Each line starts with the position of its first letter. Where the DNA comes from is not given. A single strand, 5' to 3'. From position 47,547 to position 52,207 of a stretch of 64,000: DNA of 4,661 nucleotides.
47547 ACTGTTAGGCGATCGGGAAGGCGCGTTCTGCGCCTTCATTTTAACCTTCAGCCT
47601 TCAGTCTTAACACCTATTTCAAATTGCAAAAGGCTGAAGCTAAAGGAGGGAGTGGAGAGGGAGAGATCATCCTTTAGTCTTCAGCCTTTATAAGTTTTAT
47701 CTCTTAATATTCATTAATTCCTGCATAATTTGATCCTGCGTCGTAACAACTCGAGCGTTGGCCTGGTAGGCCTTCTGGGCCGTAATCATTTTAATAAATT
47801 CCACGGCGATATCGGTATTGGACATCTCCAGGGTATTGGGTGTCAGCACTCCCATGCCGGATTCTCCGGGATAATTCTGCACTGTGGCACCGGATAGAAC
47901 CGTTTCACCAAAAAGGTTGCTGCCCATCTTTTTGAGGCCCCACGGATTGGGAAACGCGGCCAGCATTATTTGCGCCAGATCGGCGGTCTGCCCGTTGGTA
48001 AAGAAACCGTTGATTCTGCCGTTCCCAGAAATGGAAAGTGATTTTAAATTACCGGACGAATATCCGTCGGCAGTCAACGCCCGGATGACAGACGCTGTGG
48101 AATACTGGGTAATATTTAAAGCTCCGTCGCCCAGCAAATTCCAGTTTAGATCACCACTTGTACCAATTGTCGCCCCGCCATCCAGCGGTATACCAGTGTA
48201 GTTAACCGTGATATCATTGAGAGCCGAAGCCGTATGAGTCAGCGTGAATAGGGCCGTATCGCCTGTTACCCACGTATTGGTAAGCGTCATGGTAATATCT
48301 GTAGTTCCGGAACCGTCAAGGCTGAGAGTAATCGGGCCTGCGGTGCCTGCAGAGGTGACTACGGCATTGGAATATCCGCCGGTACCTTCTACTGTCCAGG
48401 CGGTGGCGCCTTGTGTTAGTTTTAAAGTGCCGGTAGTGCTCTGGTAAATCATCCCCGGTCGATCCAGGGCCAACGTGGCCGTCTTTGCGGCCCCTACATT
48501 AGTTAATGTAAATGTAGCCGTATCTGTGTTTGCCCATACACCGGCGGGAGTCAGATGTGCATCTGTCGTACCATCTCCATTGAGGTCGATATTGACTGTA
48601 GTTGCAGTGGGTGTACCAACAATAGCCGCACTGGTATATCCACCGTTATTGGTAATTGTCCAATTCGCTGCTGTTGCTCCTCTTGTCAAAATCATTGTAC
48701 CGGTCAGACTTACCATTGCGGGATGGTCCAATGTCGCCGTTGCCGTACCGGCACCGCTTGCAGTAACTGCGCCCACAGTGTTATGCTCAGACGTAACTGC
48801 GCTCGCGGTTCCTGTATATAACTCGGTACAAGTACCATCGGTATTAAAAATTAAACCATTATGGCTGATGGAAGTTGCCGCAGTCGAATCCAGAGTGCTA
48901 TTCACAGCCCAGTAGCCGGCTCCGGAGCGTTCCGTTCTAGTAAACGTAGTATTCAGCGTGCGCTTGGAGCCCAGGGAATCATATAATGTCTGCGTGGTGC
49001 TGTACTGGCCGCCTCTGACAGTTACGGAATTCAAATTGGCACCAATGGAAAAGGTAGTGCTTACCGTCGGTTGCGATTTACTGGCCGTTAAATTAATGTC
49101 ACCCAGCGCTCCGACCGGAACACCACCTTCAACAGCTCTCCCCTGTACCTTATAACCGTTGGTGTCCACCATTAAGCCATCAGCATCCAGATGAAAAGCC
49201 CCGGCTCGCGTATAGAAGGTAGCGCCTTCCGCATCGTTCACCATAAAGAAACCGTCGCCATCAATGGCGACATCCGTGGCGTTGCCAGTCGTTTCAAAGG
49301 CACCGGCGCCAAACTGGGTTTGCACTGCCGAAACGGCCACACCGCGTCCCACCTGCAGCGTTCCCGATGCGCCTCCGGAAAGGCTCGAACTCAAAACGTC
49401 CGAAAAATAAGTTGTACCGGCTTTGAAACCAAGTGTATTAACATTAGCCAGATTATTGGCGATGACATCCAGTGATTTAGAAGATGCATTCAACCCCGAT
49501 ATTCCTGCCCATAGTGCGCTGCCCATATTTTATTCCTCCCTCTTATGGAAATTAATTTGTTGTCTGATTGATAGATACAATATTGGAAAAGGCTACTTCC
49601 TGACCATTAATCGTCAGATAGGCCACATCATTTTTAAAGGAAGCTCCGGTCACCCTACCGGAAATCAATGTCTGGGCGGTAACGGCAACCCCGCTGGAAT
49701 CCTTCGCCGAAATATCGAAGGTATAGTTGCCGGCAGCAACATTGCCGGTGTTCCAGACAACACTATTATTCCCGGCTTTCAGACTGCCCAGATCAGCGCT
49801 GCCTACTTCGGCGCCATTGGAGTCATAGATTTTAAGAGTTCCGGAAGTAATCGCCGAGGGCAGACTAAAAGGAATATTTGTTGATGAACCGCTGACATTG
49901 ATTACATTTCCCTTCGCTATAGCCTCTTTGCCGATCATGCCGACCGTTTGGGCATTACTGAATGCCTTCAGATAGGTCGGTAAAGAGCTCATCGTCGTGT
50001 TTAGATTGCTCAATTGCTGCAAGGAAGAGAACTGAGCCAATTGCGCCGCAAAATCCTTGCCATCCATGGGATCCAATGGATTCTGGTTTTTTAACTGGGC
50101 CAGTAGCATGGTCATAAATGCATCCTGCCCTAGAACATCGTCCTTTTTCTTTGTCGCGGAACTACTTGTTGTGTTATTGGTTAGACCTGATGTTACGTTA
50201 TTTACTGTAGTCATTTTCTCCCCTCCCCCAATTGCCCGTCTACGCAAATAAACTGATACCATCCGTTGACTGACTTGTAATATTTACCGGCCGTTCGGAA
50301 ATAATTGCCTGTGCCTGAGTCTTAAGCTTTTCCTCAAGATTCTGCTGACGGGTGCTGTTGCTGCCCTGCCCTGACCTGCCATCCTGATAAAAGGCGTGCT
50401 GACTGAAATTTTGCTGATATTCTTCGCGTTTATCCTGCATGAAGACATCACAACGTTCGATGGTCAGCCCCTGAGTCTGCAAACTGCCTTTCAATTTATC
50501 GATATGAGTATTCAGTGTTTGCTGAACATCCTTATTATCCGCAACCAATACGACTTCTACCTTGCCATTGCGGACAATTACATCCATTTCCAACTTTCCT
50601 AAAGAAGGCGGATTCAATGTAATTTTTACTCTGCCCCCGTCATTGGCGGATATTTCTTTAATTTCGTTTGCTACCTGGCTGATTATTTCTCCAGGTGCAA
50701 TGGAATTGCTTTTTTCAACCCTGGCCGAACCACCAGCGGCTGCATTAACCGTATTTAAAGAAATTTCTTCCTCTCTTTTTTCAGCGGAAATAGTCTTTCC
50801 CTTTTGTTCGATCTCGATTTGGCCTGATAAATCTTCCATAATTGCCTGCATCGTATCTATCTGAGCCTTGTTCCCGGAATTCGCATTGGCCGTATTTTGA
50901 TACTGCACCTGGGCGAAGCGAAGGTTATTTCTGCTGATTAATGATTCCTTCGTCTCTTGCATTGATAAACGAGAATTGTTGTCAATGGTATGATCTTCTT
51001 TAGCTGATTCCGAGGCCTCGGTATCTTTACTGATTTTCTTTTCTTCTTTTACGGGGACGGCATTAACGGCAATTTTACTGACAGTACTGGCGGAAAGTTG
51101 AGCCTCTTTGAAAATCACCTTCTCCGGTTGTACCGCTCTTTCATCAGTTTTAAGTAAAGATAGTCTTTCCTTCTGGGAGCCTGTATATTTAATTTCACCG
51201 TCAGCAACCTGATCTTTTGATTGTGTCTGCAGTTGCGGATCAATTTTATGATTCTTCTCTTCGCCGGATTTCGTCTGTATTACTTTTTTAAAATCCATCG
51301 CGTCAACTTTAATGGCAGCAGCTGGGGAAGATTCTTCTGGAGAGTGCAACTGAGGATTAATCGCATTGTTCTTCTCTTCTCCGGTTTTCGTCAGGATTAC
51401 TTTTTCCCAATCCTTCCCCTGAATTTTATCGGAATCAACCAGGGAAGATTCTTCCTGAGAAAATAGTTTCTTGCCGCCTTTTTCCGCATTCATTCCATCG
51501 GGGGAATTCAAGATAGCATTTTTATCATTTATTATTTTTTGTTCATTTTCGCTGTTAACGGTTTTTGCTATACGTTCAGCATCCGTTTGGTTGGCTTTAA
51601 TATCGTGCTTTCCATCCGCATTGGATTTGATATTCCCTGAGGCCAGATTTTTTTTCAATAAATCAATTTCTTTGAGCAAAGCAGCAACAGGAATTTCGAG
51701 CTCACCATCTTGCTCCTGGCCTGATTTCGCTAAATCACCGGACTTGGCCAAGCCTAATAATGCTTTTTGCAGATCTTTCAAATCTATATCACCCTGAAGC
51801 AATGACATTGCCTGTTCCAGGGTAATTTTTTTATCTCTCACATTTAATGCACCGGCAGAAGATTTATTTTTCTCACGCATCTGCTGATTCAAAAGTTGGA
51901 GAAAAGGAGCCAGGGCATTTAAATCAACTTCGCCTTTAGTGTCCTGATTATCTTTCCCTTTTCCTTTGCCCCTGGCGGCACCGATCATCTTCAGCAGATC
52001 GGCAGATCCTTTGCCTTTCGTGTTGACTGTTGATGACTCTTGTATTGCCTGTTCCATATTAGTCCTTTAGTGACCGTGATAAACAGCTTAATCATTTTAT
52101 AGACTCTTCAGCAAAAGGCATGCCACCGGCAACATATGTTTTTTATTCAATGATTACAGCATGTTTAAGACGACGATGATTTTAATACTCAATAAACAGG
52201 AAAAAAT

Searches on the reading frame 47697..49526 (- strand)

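Call 59: search_protein_families(library=pfam, proteins=[window:47697-49526:-], max_evalue=0.00001)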
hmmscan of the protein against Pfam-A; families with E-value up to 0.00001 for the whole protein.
window:47697-49526:- (609 aa): 4 families
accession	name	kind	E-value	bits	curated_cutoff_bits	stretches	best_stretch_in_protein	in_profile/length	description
PF22692.1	LlgE_F_G_D1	-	2.4e-16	60.1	27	1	87-155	1-56/64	Flagellar hook protein FlgE/F/G D1 domain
PF06429.18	Flg_bbr_C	-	3.5e-13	49.3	23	1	565-607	4-46/46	Flagellar basal body rod FlgEFG protein C-terminal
PF00460.25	Flg_bb_rod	-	2.5e-09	37.4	20.7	1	8-35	4-31/31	Flagella basal body rod protein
PF07559.19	FlgE_D2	-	6.8e-08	33.5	22.7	0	166-489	13-142/142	Flagellar basal body protein FlaE D2 domain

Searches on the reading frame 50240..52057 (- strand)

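Call 59: search_protein_families(library=pfam, proteins=[window:50240-52057:-], max_evalue=0.00001)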
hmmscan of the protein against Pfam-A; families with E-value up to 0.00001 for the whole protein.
window:50240-52057:- (605 aa): 1 family
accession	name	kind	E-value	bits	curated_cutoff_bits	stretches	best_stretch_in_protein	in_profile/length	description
PF02120.21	Flg_hook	-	3.2e-17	62.6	29.8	1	470-544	8-82/85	Flagellar hook-length control protein FliK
